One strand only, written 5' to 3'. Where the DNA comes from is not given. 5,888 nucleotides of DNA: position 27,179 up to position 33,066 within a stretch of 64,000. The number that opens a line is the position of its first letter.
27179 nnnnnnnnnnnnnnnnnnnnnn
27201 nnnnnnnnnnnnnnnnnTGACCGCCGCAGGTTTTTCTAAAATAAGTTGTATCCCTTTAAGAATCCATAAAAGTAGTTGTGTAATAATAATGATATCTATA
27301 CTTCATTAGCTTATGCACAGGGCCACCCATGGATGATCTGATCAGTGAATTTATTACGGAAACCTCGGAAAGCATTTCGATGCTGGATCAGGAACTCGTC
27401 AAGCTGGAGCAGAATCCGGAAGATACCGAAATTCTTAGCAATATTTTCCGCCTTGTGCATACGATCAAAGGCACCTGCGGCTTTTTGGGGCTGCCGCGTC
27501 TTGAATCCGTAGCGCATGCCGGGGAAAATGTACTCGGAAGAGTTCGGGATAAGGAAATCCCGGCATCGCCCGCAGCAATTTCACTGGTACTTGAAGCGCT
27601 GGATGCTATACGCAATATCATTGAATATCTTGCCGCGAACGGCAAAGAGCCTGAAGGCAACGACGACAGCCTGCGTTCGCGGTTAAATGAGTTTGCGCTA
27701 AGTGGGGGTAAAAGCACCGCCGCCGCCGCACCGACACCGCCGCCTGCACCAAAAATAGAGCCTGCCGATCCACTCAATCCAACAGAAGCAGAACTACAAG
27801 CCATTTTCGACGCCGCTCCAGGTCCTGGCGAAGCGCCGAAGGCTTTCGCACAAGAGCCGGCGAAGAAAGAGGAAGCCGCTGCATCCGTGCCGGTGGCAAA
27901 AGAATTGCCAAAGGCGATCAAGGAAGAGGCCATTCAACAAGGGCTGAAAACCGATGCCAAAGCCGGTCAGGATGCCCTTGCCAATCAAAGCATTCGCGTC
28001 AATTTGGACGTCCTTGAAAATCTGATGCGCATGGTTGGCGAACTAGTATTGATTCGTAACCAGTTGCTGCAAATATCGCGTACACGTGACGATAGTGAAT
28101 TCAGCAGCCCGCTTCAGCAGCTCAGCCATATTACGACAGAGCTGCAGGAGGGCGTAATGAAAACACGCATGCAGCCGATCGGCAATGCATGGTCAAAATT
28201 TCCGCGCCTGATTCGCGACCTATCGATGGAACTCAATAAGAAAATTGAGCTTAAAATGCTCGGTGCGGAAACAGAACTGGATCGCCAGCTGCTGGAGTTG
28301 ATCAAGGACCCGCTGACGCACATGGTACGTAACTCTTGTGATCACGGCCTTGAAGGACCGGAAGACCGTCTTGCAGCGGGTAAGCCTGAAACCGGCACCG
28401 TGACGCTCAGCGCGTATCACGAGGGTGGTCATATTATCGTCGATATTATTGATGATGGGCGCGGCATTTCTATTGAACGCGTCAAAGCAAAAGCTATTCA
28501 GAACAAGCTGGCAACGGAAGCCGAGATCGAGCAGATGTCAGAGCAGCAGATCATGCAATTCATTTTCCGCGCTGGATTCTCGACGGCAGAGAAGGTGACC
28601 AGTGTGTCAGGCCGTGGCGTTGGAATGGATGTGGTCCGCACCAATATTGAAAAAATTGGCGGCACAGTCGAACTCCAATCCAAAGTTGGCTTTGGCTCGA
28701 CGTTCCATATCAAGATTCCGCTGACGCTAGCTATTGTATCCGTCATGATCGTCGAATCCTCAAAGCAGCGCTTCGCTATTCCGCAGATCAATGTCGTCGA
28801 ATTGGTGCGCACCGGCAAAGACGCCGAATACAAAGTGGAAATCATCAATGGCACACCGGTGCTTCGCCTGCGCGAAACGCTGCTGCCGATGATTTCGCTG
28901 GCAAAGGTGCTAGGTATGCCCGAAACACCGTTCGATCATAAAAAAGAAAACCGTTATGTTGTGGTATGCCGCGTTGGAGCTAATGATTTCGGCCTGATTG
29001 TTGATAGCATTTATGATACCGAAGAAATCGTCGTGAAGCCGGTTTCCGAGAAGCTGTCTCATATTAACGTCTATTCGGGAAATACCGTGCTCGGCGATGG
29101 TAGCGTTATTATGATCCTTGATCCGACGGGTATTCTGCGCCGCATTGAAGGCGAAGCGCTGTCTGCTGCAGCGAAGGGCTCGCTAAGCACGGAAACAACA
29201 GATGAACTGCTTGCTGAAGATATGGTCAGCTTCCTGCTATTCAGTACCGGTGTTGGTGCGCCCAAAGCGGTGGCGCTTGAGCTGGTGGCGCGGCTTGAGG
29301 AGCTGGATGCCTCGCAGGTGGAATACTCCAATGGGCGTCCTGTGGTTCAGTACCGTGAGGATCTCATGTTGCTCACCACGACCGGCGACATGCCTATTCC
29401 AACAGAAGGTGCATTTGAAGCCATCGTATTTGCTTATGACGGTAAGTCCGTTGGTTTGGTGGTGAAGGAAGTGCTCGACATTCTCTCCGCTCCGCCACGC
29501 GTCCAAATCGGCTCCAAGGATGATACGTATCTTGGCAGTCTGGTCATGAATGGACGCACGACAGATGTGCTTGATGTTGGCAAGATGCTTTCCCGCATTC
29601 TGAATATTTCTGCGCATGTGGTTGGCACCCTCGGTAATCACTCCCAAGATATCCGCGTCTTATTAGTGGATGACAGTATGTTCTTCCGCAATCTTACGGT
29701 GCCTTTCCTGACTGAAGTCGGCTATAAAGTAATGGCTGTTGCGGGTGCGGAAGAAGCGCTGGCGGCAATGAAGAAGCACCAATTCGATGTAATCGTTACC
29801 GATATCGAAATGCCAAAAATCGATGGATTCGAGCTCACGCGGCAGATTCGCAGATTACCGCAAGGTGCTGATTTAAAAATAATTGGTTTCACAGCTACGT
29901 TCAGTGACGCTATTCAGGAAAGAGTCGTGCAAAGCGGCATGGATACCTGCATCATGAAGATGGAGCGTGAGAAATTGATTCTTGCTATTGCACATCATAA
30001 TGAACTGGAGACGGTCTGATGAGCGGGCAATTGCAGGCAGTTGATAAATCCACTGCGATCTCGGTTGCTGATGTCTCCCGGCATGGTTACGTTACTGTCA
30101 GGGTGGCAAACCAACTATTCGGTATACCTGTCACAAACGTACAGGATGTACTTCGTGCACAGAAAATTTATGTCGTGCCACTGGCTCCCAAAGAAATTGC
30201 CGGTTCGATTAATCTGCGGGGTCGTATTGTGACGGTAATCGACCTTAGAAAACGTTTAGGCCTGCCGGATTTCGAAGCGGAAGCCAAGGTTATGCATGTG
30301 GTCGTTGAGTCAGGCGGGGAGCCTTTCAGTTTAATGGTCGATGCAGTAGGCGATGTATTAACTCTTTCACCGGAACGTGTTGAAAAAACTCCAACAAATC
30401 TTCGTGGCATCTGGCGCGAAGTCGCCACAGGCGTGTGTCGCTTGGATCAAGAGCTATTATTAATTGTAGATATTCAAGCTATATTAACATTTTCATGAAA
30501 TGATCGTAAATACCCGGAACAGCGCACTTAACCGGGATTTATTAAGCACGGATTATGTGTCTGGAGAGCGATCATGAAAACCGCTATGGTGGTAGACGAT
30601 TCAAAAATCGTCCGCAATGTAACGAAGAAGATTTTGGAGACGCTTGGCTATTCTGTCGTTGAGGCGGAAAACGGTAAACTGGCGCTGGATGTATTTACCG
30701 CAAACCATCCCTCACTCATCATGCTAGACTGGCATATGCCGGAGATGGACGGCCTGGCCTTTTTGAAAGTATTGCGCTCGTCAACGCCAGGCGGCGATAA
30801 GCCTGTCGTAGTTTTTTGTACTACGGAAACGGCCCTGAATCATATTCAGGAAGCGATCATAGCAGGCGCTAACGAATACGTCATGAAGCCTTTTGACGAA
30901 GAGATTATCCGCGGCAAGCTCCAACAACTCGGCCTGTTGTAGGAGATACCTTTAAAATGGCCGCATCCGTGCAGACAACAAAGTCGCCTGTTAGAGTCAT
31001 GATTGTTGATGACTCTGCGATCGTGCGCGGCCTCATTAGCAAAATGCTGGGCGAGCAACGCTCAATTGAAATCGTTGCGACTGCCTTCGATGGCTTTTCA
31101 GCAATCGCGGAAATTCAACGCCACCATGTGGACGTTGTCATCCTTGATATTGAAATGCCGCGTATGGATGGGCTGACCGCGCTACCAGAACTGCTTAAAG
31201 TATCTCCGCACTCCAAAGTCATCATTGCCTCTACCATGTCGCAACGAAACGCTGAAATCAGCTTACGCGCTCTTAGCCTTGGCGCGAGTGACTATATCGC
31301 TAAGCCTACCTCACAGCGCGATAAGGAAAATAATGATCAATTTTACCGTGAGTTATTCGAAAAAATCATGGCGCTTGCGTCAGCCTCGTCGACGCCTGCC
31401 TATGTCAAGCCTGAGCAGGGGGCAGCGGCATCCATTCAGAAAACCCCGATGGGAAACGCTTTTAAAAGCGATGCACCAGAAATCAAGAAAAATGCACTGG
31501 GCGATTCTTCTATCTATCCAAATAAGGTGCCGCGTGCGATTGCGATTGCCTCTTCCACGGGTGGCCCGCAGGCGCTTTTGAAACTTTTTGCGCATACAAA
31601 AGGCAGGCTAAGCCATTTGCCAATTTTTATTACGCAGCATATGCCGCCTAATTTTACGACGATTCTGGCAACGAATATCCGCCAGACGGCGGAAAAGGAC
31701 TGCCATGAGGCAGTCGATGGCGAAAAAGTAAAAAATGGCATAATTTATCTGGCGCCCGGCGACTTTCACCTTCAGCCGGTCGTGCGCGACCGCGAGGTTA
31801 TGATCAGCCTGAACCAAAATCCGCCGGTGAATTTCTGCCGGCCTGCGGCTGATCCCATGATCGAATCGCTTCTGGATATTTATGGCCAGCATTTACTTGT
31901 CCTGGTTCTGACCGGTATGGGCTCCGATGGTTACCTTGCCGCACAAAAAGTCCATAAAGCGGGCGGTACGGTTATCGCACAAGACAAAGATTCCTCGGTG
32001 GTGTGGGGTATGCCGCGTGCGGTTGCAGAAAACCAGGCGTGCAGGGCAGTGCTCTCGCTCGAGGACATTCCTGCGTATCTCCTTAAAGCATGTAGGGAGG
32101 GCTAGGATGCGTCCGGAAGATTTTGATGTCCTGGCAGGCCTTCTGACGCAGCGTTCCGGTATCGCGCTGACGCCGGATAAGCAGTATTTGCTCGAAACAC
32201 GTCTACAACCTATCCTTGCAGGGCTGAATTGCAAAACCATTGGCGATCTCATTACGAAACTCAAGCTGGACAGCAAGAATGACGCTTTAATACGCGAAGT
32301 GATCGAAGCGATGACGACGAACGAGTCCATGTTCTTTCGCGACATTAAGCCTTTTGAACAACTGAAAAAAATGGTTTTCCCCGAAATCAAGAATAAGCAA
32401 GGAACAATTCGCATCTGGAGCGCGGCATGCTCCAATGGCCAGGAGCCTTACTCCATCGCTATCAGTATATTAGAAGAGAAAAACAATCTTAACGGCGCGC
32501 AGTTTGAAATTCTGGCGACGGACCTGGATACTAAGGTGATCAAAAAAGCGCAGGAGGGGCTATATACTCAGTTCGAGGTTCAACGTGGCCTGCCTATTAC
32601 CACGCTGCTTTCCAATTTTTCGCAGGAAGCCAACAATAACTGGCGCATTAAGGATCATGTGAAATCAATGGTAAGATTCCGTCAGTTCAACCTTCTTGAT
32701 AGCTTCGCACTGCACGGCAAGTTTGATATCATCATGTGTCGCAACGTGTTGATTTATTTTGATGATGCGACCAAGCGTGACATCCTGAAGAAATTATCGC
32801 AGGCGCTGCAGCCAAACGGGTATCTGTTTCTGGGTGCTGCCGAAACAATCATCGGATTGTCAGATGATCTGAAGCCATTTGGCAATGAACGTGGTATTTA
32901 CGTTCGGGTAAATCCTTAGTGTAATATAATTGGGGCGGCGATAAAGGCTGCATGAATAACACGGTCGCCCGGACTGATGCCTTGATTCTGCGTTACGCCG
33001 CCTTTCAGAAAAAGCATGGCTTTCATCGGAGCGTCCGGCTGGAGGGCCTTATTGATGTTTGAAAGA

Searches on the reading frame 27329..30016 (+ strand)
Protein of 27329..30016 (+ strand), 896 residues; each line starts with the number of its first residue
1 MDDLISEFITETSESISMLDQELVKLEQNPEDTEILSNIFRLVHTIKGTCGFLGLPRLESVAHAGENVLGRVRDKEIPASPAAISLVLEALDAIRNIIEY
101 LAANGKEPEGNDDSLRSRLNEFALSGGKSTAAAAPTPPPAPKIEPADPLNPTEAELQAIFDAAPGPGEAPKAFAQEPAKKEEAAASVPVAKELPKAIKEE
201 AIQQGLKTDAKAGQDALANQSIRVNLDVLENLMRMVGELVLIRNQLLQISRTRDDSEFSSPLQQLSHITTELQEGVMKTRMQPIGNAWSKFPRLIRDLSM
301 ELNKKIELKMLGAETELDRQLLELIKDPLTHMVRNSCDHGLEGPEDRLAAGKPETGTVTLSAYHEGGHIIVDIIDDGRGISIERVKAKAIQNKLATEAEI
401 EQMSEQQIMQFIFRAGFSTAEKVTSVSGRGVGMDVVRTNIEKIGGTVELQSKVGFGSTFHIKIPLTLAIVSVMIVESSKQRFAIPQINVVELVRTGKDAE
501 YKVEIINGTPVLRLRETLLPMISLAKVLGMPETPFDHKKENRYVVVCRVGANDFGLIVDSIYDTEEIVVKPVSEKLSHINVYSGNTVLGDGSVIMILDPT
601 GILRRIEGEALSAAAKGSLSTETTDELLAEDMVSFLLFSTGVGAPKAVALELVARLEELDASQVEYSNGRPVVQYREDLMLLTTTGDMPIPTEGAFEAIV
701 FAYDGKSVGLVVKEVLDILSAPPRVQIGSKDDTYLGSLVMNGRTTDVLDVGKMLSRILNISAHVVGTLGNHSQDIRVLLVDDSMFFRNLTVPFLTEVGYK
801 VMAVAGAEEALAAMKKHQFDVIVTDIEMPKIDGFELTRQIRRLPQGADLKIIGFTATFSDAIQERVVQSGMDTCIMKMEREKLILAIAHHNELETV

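Call 8: search_protein_families(library=pfam, proteins=[window:27329-30016:+], max_evalue=0.001)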
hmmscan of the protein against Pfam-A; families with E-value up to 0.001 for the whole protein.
window:27329-30016:+ (896 aa): 5 families
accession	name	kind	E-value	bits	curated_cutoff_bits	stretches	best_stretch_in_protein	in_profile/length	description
PF01584.24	CheW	-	8.3e-27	93.9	23.5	1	472-606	2-137/138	CheW-like domain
PF00072.30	Response_reg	-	6.9e-23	81.4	30.2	1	777-886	1-109/111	Response regulator receiver domain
PF02518.31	HATPase_c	-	1.6e-17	64.3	26.4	1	327-466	4-110/111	Histidine kinase-, DNA gyrase B-, and HSP90-like ATPase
PF01627.28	Hpt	-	2e-16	60.4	24.6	1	3-96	1-83/84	Hpt domain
PF02895.20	H-kinase_dim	-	2.8e-16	60.1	23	1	219-279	1-68/68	Signal transducing histidine kinase, homodimeric domain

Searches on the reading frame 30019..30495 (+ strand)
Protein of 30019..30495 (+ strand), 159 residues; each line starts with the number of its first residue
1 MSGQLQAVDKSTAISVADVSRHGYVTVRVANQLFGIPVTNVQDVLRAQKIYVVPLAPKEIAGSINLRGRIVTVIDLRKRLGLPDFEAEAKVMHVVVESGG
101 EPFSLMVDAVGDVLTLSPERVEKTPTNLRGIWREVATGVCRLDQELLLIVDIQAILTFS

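Call 8: search_protein_families(library=pfam, proteins=[window:30019-30495:+], max_evalue=0.001)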
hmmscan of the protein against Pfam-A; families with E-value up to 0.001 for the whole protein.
window:30019-30495:+ (159 aa): 1 family
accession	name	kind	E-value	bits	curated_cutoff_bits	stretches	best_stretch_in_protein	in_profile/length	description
PF01584.24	CheW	-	1.2e-32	112.8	23.5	1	24-156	2-134/138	CheW-like domain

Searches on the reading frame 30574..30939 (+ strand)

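Call 8: search_protein_families(library=pfam, proteins=[window:30574-30939:+], max_evalue=0.001)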
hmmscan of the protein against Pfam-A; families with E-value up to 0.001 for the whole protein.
window:30574-30939:+ (122 aa): 1 family
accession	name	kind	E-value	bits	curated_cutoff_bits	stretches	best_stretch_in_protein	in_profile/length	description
PF00072.30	Response_reg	-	1.1e-26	93.6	30.2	1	5-115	2-109/111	Response regulator receiver domain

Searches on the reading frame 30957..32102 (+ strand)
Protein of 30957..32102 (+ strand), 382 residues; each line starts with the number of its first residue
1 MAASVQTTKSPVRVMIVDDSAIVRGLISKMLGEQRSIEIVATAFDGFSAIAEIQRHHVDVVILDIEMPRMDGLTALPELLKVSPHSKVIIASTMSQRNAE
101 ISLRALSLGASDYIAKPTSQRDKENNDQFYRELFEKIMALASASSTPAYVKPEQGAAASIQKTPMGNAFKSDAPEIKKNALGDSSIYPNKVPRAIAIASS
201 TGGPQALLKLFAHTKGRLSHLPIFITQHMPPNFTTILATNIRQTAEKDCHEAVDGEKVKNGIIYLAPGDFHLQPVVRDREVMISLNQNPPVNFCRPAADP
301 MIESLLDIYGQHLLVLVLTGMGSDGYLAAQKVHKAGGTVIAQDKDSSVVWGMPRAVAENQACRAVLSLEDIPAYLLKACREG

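Call 8: search_protein_families(library=pfam, proteins=[window:30957-32102:+], max_evalue=0.001)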
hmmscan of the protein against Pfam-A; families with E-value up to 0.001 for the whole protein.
window:30957-32102:+ (382 aa): 2 families
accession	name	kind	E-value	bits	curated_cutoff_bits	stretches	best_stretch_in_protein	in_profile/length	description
PF01339.22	CheB_methylest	-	4.4e-51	173.5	24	1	195-374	1-173/174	CheB methylesterase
PF00072.30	Response_reg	-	6.3e-24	84.7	30.2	1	14-121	1-104/111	Response regulator receiver domain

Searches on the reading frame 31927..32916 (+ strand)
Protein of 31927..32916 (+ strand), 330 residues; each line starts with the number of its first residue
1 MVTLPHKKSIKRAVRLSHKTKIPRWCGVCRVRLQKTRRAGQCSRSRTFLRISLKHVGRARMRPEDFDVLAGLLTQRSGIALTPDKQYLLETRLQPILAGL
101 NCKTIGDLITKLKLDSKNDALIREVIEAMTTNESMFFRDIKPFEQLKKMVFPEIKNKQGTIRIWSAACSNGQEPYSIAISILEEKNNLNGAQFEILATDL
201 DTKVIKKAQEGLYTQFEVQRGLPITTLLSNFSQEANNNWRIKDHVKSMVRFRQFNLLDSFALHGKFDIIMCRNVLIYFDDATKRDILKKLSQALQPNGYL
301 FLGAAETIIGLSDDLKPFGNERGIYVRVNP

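Call 8: search_protein_families(library=pfam, proteins=[window:31927-32916:+], max_evalue=0.001)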
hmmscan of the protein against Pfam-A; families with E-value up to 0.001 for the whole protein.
window:31927-32916:+ (330 aa): 7 families
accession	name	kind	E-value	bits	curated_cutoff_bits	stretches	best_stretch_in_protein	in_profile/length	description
PF01739.24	CheR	-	6.6e-59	199.1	27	1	132-318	1-189/195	CheR methyltransferase, SAM binding domain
PF03705.20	CheR_N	-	1.3e-09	38.1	27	1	64-113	1-50/53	CheR methyltransferase, all-alpha domain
PF08242.18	Methyltransf_12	-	3.5e-07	31.3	30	1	237-300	36-98/98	Methyltransferase domain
PF08241.18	Methyltransf_11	-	2.2e-05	25.4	21.2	1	228-302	23-95/95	Methyltransferase domain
PF13649.12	Methyltransf_25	-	5.5e-05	24.2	27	1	245-298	46-97/97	Methyltransferase domain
PF13489.12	Methyltransf_23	-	0.00013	22.2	27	1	193-302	45-116/164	Methyltransferase domain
PF13847.12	Methyltransf_31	-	0.00039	20.6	27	0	248-302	55-109/145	Methyltransferase domain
